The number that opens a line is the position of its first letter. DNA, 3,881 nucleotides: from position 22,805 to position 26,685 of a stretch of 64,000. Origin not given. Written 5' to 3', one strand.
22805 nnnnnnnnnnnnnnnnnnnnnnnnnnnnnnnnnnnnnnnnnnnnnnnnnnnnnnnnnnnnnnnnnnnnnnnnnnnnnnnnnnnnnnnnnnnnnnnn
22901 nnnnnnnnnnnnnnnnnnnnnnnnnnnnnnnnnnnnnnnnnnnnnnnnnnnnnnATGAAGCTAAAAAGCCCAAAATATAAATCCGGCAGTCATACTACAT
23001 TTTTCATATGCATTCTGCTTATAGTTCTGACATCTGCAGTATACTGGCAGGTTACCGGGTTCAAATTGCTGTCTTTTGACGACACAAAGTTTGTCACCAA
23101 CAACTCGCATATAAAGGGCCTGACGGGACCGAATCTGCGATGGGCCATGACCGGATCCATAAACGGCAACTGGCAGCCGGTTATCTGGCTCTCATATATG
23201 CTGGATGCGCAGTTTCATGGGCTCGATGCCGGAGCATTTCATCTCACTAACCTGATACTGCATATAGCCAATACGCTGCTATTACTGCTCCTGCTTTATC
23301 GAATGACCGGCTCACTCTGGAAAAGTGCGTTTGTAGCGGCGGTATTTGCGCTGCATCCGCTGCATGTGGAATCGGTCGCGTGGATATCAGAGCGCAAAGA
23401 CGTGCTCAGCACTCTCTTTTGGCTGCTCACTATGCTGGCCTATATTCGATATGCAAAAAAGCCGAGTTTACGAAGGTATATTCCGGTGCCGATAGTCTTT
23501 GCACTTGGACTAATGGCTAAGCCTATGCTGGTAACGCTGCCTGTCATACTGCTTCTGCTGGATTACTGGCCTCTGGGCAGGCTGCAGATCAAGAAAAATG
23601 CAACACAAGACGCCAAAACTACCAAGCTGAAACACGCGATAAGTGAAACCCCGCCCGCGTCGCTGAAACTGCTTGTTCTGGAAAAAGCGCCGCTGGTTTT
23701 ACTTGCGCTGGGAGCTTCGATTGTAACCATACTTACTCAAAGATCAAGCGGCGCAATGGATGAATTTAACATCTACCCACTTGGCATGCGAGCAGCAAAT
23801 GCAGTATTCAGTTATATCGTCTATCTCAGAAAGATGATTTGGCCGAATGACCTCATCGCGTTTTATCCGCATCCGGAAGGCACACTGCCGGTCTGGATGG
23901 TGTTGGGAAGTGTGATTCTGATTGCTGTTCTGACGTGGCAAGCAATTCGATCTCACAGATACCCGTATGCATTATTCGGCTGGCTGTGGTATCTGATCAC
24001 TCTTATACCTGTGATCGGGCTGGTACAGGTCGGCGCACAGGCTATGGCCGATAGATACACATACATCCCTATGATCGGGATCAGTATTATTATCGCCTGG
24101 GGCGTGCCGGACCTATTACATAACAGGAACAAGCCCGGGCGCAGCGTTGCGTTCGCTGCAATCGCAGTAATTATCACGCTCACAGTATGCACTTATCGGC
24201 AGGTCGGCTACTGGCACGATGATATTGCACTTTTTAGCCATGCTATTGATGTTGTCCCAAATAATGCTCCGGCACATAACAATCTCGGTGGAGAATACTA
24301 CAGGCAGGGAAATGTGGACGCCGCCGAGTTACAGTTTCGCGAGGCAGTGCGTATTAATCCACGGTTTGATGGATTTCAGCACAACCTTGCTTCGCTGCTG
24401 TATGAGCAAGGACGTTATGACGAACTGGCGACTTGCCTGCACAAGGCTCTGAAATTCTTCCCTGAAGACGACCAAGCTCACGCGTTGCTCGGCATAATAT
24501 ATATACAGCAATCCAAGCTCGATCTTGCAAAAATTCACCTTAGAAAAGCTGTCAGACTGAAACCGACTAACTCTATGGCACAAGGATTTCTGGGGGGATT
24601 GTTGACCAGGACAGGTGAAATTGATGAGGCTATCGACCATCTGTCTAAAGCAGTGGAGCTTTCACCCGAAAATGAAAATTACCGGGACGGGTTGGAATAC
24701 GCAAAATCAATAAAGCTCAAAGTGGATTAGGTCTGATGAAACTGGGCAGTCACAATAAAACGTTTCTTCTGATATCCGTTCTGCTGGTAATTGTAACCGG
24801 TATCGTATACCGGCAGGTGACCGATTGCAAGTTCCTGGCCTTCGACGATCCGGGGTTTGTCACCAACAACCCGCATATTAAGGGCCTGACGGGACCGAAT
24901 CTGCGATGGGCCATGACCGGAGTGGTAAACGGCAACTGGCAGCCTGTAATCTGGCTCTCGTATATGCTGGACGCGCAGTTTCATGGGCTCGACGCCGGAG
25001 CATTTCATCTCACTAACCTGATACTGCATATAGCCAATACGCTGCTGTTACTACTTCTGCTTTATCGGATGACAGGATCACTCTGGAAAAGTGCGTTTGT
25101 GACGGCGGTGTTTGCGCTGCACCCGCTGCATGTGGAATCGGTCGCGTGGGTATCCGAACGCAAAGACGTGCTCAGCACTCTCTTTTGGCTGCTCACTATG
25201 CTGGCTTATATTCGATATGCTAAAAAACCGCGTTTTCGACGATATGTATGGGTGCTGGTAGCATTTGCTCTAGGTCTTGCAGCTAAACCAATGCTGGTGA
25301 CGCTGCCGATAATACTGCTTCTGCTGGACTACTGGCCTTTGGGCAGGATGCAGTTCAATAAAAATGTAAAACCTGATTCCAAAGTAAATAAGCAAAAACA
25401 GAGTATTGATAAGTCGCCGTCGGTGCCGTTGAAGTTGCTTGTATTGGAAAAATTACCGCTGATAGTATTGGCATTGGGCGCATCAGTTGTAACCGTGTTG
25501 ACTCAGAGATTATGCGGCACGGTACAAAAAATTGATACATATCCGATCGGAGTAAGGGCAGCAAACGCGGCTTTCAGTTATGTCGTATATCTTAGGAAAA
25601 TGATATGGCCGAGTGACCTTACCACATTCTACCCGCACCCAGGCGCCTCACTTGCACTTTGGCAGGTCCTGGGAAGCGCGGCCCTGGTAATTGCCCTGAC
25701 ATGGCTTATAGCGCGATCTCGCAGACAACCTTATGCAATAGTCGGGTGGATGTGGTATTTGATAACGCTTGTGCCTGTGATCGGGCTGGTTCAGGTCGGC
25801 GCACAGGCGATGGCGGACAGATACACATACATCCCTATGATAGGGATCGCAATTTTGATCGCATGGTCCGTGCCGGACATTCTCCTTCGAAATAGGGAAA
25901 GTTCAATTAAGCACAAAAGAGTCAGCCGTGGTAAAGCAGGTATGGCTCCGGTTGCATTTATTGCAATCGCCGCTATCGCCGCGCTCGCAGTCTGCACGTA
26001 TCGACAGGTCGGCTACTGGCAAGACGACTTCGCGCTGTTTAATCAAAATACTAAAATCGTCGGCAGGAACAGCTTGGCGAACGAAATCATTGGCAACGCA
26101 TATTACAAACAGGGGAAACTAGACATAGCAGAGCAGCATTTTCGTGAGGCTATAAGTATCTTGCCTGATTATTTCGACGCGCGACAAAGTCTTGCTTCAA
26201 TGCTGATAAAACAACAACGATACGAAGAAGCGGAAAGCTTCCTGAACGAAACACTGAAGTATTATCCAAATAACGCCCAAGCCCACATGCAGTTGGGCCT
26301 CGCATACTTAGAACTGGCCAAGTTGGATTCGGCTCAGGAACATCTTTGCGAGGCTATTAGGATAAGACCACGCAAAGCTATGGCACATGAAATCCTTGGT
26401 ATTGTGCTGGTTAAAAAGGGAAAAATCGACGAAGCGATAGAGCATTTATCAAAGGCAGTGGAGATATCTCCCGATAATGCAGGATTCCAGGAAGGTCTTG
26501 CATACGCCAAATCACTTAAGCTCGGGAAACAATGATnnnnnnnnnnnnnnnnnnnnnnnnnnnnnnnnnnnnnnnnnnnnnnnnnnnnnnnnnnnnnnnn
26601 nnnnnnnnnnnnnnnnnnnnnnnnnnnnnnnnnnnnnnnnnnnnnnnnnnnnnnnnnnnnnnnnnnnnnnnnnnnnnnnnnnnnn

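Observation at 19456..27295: Four tandem TMTC/PMT-like GT-C-TPR glycosyltransferase paralogues plus a DPM1-like GT2: candidate undescribed periplasmic O-glycosylation module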

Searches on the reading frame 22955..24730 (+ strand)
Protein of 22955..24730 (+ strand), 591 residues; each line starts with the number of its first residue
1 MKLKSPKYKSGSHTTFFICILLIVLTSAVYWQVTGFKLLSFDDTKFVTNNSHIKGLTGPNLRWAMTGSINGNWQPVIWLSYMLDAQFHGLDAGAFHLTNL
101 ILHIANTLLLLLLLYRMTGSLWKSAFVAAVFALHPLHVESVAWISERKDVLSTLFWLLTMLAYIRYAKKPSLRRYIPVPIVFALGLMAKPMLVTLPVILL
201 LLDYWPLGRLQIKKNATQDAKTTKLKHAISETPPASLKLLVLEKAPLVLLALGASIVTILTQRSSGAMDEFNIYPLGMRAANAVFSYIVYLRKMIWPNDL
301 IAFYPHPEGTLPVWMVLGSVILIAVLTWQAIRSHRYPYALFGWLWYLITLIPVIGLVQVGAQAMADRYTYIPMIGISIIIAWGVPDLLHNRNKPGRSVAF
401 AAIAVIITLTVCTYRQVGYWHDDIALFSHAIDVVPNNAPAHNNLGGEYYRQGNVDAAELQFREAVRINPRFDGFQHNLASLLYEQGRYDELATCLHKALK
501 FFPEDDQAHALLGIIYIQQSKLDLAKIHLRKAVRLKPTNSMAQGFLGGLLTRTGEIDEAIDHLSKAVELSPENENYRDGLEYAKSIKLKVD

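Call 5: search_protein_families(library=pfam, proteins=[window:22955-24730:+], max_evalue=0.01)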
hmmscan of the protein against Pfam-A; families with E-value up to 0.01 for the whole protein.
window:22955-24730:+ (591 aa): 20 families
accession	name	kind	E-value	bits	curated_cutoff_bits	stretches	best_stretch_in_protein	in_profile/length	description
PF07719.23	TPR_2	-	3.4e-22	77.1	27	3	438-470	1-33/34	Tetratricopeptide repeat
PF00515.34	TPR_1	-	1.7e-21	75.5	27.8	3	438-471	1-34/34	Tetratricopeptide repeat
PF13414.12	TPR_11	-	2.3e-19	69.2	26.8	3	481-519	3-41/42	TPR repeat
PF13181.12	TPR_8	-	1.6e-17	62.5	25.7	1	507-539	2-34/34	Tetratricopeptide repeat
PF13432.12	TPR_16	-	5.6e-16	59.1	32.7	2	477-539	2-64/65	Tetratricopeptide repeat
PF14559.12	TPR_19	-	1e-14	55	25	3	450-512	3-65/68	Tetratricopeptide repeat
PF13428.12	TPR_14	-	1.5e-14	53.5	23.5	1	475-513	4-42/44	Tetratricopeptide repeat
PF13424.12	TPR_12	-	4e-14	53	30.1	1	475-536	6-75/77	Tetratricopeptide repeat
PF13431.12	TPR_17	-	4e-13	48.9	24.4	0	426-458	1-33/34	Tetratricopeptide repeat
PF13374.12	TPR_10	-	3.1e-10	40.2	27.5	1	442-467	6-31/42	Tetratricopeptide repeat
PF23914.1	TPR_CcmH_CycH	-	3.8e-09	37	42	1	489-573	33-120/158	Cytochrome c-type biogenesis protein H TPR domain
PF13231.12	PMT_2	-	1.1e-06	29.4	26.1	1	101-201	26-127/160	Dolichyl-phosphate-mannose-protein mannosyltransferase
PF13176.12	TPR_7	-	2e-06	27.8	27.9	0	476-499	3-26/36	Tetratricopeptide repeat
PF25064.1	ARM_TT21_5th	-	0.0003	21.5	27.8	0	507-587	2-81/117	TT21 fifth ARM repeats domain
PF13429.12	TPR_15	-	0.00056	19.9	26.2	0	449-497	157-205/280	Tetratricopeptide repeat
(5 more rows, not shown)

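Call 6: search_protein_families(library=ncbifam, proteins=[window:22955-24730:+], max_evalue=0.01)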
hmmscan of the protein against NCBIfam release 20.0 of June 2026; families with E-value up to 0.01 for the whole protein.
window:22955-24730:+ (591 aa): 21 families
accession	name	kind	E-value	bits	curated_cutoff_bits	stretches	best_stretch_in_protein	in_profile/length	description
NF040959.1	MamA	equivalog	5.7e-17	61.8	200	2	481-576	80-175/204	magnetosome protein MamA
TIGR02521.1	type_IV_pilW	equivalog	9.6e-17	61.3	154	2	507-575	32-100/234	type IV pilus biogenesis/stability protein PilW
TIGR02917.1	PEP_TPR_lipo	equivalog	1.5e-15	56.2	312.2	1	430-573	287-430/899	XrtA/PEP-CTERM system TPR-repeat protein PrsT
NF033762.1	social_mot_Tgl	equivalog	3.6e-12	46.2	225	2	415-490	42-118/252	social motility TPR repeat lipoprotein Tgl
NF008391.2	PRK11189.1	equivalog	9.2e-10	38.5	250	2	414-497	75-158/297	lipoprotein NlpI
NF033920.0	C39_PA2778_fam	equivalog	1.2e-08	34.7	150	1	412-500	164-252/255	PA2778 family cysteine peptidase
NF033758.1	gliding_GltE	equivalog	7.7e-08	31.7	225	1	427-540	75-188/411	adventurous gliding motility TPR repeat lipoprotein GltE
NF047558.1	TPR_END_plus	domain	2.2e-07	30.7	32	0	551-572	10-31/56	TPR end-of-group domain-containing protein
NF007302.0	PRK09782.1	equivalog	1.4e-06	26.6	1223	1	515-582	621-688/990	phage receptor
TIGR00990.1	3a0801s09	subfamily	2.2e-06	26.6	757.25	1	427-588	422-590/615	mitochondrial import receptor subunit TOM70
NF041054.1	WAxxUGC_long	equivalog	3.2e-06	26.7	300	0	545-577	281-313/354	ResA-like WAxxUGC motif-containing protein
NF052415.1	T3SS_chap_SctY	equivalog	5.6e-06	26.8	70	1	510-572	10-72/106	type III secretion apparatus assembly chaperone SctY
NF047507.1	TPR_BatC_Lepto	exception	1.2e-05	24.9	175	0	482-584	34-140/214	TPR repeat-containing protein BatC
NF008520.0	PRK11447.1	equivalog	0.00012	20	858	0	458-539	257-336/1157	cellulose synthase complex outer membrane protein BcsC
NF011721.1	PRK15174.1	equivalog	0.00028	19.2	1200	0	516-584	256-326/656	Vi polysaccharide transport protein VexE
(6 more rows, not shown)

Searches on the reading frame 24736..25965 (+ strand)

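Call 10: search_protein_families(library=pfam, proteins=[window:24736-25965:+], max_evalue=10)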
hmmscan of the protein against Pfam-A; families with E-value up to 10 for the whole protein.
window:24736-25965:+ (410 aa): 1 family
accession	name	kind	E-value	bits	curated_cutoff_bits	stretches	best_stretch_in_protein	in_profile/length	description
PF13231.12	PMT_2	-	2.7e-07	31.4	26.1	1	96-196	26-127/160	Dolichyl-phosphate-mannose-protein mannosyltransferase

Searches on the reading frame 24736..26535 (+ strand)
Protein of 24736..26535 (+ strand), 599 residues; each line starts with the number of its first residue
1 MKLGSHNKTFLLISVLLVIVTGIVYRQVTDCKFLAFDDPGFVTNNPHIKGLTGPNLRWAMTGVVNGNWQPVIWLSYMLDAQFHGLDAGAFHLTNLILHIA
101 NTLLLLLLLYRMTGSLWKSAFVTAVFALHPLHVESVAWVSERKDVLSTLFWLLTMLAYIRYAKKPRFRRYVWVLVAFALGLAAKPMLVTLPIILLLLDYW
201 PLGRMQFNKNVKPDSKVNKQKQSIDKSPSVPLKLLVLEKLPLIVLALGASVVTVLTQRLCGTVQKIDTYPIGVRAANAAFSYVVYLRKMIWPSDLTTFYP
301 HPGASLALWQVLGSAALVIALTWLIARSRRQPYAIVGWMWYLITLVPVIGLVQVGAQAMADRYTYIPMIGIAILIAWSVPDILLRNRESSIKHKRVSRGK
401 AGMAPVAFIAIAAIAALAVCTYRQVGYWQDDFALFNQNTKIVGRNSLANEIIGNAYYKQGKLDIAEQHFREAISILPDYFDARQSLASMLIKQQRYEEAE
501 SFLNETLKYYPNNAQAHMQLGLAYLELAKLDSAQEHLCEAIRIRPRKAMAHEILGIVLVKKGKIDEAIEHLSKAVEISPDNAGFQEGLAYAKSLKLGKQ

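Call 5: search_protein_families(library=pfam, proteins=[window:24736-26535:+], max_evalue=0.01)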
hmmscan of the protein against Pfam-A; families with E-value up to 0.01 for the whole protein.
window:24736-26535:+ (599 aa): 24 families
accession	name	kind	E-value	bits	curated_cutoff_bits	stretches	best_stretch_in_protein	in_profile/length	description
PF00515.34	TPR_1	-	9e-23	79.6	27.8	2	452-479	7-34/34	Tetratricopeptide repeat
PF07719.23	TPR_2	-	1.8e-22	77.9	27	3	549-581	2-34/34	Tetratricopeptide repeat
PF13414.12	TPR_11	-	2.3e-21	75.6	26.8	3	557-591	3-37/42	TPR repeat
PF13181.12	TPR_8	-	1.6e-18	65.7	25.7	2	514-545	1-32/34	Tetratricopeptide repeat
PF13432.12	TPR_16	-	1.5e-17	64.1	32.7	3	519-582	2-65/65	Tetratricopeptide repeat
PF14559.12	TPR_19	-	2.5e-17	63.4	25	2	457-517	2-62/68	Tetratricopeptide repeat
PF13431.12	TPR_17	-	1.8e-14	53.2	24.4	1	503-535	2-34/34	Tetratricopeptide repeat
PF13424.12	TPR_12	-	1.9e-14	54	30.1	2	485-545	8-76/77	Tetratricopeptide repeat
PF13428.12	TPR_14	-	4.6e-14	52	23.5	0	552-590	5-43/44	Tetratricopeptide repeat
PF13374.12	TPR_10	-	9.7e-11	41.8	27.5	1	452-475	8-31/42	Tetratricopeptide repeat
PF12895.13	ANAPC3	-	7.1e-09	36.3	27.2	1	508-573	17-81/82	Anaphase-promoting complex, cyclosome, subunit 3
PF13174.12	TPR_6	-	8.1e-09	36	26.3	0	486-512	6-32/33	Tetratricopeptide repeat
PF23914.1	TPR_CcmH_CycH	-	1.5e-08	35.1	42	1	452-535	56-142/158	Cytochrome c-type biogenesis protein H TPR domain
PF13231.12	PMT_2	-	5.2e-07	30.4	26.1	1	96-196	26-127/160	Dolichyl-phosphate-mannose-protein mannosyltransferase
PF24575.1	TPR_Slam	-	2.7e-06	28.2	35.2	1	456-501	57-102/104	Surface lipoprotein assembly modifier, N-terminal TPR repeats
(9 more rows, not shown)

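Call 6: search_protein_families(library=ncbifam, proteins=[window:24736-26535:+], max_evalue=0.01)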
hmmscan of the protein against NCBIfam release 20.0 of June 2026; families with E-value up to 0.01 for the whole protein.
window:24736-26535:+ (599 aa): 30 families (the best 25 are shown)
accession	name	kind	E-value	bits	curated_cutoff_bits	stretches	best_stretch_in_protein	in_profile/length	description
NF040959.1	MamA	equivalog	9.8e-21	74.1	200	1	452-577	77-202/204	magnetosome protein MamA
TIGR02917.1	PEP_TPR_lipo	equivalog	1.4e-20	72.8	312.2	1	440-589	255-404/899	XrtA/PEP-CTERM system TPR-repeat protein PrsT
TIGR02521.1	type_IV_pilW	equivalog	1.2e-17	64.3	154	2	513-582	30-99/234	type IV pilus biogenesis/stability protein PilW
NF033762.1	social_mot_Tgl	equivalog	2.2e-14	53.4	225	1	423-592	42-216/252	social motility TPR repeat lipoprotein Tgl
NF033758.1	gliding_GltE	equivalog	1e-13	51.1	225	1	450-583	226-360/411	adventurous gliding motility TPR repeat lipoprotein GltE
NF033920.0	C39_PA2778_fam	equivalog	4.9e-11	42.5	150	2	498-579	174-255/255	PA2778 family cysteine peptidase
NF052415.1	T3SS_chap_SctY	equivalog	5.4e-08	33.3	70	1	486-573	12-102/106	type III secretion apparatus assembly chaperone SctY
TIGR02552.1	LcrH_SycD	equivalog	1.1e-07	31.7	104.8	1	455-548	27-120/136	SycD/LcrH family type III secretion system chaperone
NF047371.1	FlcA_CTERM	equivalog_domain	1.3e-07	30.4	300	1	454-540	163-249/646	periplasmic flagellar collar protein FlcA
NF008391.2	PRK11189.1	equivalog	1.4e-07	31.3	250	1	533-581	84-132/297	lipoprotein NlpI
TIGR02795.1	tol_pal_ybgF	equivalog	2.1e-07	31.5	90.1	1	484-576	6-104/119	tol-pal system protein YbgF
NF047507.1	TPR_BatC_Lepto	exception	3.3e-06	26.7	175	0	493-589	44-137/214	TPR repeat-containing protein BatC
TIGR00540.1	TPR_hemY_coli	hypoth_equivalog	5.8e-06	25.3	142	1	503-574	315-385/385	heme biosynthesis-associated TPR protein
NF008017.0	PRK10747.1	equivalog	6.4e-06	25.3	608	1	435-507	317-388/398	protoheme IX biogenesis protein HemY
TIGR04510.1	mod_pep_cyc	subfamily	1.1e-05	24.2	400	1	463-577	484-597/814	putative peptide modification system cyclase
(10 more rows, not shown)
